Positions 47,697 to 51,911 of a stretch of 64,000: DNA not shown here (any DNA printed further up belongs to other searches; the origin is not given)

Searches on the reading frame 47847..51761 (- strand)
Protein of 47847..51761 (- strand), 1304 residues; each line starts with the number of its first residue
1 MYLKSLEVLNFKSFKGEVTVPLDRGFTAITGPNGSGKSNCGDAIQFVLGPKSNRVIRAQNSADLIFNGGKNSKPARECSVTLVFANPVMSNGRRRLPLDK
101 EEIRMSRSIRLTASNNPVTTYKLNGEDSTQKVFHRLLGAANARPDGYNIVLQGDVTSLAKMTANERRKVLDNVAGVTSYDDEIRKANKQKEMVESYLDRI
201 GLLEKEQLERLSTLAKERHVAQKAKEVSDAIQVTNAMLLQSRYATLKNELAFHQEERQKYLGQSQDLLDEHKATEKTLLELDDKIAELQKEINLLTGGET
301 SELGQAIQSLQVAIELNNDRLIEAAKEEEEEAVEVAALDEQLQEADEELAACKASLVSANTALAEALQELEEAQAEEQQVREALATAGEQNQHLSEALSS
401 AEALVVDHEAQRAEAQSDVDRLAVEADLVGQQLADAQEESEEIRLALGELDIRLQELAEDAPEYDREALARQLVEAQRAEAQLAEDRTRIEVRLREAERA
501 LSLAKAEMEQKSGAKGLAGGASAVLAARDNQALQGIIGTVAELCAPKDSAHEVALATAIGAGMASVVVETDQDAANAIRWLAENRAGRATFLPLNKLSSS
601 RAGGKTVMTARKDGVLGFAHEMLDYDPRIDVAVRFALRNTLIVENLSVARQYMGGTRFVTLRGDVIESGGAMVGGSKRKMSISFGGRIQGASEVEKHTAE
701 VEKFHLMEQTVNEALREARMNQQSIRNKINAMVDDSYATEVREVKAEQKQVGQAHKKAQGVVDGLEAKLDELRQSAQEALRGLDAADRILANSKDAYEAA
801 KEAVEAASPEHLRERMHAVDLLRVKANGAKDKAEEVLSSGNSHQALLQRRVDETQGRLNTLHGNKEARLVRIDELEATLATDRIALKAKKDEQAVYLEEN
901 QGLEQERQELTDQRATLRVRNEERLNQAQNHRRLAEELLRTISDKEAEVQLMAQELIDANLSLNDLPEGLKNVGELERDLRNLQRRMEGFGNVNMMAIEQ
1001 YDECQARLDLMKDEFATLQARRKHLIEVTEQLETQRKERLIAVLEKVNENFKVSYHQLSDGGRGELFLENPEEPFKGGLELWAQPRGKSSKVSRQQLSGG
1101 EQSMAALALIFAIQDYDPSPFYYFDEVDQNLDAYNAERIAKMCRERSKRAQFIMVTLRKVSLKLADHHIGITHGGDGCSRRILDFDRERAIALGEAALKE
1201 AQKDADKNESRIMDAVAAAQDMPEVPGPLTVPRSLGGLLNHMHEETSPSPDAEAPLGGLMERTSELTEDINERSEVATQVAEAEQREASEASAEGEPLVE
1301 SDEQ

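Call 105: search_protein_families(library=pfam, proteins=[window:47847-51761:-], max_evalue=0.00001)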
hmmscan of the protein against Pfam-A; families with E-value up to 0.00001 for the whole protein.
window:47847-51761:- (1304 aa): 5 families
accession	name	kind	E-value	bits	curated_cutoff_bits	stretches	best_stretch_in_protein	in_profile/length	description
PF02463.25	SMC_N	-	1.4e-61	208.2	40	1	2-1179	1-219/220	RecF/RecN/SMC N terminal domain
PF06470.18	SMC_hinge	-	4.7e-26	91.9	22.5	1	534-652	2-115/116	SMC proteins Flexible Hinge Domain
PF13175.12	AAA_15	-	1.4e-11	45.1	32.1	1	1-372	1-258/374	AAA ATPase domain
PF13304.12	AAA_21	-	2.5e-11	44.6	27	0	26-57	1-27/304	AAA domain, putative AbiEii toxin, Type IV TA system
PF13555.12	AAA_29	-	2.5e-10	40.4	27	1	3-52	1-50/61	P-loop containing region of AAA domain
